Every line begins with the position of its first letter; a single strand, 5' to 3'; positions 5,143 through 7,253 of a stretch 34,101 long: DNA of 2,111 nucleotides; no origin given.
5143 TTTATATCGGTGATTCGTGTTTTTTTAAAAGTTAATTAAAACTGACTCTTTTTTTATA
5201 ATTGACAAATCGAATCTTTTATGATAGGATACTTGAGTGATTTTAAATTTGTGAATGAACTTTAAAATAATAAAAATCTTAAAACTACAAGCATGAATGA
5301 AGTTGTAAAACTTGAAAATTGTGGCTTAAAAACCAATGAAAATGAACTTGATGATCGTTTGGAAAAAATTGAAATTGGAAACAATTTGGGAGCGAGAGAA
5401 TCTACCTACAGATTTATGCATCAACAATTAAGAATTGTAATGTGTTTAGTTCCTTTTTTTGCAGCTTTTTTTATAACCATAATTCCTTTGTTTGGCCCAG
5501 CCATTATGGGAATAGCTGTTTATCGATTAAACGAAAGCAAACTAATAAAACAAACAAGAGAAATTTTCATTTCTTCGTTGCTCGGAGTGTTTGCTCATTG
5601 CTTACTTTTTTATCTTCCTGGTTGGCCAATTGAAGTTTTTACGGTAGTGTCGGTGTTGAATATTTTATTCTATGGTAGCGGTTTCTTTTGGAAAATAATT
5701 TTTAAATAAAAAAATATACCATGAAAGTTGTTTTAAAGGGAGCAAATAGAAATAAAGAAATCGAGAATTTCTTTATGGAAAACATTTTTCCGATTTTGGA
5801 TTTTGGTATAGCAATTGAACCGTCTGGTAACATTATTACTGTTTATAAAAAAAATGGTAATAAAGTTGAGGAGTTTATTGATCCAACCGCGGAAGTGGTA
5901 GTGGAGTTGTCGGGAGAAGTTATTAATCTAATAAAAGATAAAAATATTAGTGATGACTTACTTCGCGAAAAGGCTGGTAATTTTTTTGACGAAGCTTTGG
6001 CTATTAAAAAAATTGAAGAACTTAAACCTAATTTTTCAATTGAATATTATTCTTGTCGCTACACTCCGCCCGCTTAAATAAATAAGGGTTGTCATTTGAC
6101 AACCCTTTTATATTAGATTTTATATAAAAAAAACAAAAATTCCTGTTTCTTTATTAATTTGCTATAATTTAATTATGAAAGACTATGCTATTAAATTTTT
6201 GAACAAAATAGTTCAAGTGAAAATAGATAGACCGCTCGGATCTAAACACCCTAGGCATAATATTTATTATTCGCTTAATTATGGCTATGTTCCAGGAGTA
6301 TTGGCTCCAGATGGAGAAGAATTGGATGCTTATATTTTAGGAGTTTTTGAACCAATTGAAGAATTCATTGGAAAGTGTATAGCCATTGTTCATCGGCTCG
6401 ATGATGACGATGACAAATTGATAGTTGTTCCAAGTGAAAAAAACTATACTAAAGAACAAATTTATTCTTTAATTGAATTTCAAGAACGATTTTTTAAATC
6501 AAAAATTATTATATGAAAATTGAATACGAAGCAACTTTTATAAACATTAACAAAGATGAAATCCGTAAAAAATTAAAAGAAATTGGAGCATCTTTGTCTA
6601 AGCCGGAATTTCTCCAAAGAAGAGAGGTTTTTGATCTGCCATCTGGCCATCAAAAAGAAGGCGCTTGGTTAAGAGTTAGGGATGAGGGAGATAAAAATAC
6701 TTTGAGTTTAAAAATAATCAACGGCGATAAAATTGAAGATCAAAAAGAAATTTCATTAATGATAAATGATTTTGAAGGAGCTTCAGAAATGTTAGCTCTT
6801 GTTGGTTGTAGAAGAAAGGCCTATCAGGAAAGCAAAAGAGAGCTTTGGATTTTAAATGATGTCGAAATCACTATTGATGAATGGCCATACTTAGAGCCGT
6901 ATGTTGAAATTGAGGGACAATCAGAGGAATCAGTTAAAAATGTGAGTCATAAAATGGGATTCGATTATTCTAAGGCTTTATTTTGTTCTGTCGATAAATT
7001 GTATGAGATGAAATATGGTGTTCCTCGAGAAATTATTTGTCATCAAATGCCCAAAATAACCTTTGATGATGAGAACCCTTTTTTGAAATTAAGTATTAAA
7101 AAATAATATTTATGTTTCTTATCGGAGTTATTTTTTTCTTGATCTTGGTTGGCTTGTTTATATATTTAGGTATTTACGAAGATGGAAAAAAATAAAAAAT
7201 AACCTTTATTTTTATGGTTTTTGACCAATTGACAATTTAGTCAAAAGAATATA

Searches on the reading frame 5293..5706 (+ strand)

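Call 5: search_protein_families(library=pfam, proteins=[window:5293-5706:+], max_evalue=0.1)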
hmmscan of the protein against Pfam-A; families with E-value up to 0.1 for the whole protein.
window:5293-5706:+ (138 aa): 1 family
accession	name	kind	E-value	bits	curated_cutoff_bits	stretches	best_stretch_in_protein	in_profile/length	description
PF13430.11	DUF4112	-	0.059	14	23.3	1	40-79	10-49/105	Domain of unknown function (DUF4112)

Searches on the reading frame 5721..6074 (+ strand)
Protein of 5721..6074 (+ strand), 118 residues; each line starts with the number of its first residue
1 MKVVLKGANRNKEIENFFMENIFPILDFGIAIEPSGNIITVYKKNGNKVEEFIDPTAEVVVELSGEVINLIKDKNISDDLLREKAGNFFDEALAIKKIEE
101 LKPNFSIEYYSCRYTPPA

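Call 5: search_protein_families(library=pfam, proteins=[window:5721-6074:+], max_evalue=0.1)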
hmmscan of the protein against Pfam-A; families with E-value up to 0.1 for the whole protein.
window:5721-6074:+ (118 aa): 2 families
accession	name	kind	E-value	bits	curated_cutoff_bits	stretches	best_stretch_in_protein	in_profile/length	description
PF18356.7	DUF5608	-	0.016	15.6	25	1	34-73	7-47/56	Domain of unknown function (DUF5608)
PF04239.17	DUF421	-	0.074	13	23.6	1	31-109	57-128/129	YetF C-terminal domain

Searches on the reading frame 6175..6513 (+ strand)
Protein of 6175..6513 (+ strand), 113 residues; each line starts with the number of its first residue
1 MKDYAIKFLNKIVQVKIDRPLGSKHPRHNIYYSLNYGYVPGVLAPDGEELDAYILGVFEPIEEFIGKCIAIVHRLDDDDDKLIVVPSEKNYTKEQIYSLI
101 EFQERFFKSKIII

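Call 5: search_protein_families(library=pfam, proteins=[window:6175-6513:+], max_evalue=0.1)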
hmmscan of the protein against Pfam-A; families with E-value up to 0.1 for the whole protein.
window:6175-6513:+ (113 aa): 1 family
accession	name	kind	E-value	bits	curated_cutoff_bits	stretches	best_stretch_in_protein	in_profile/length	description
PF00719.24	Pyrophosphatase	-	3.5e-07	30.6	23.5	1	29-105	31-110/153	Inorganic pyrophosphatase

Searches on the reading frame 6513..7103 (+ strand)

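Call 5: search_protein_families(library=pfam, proteins=[window:6513-7103:+], max_evalue=0.1)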
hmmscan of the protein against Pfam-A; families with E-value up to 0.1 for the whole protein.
window:6513-7103:+ (197 aa): 3 families
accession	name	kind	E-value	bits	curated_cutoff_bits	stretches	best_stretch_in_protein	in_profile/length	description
PF01928.26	CYTH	-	1e-08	35.7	23.2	1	21-157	22-169/179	CYTH domain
PF01643.23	Acyl-ACP_TE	-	0.052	13.7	23.7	0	93-140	37-84/131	Acyl-ACP thioesterase N-terminal domain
PF06822.17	DUF1235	-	0.07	12.9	25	0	93-158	14-77/261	Protein of unknown function (DUF1235)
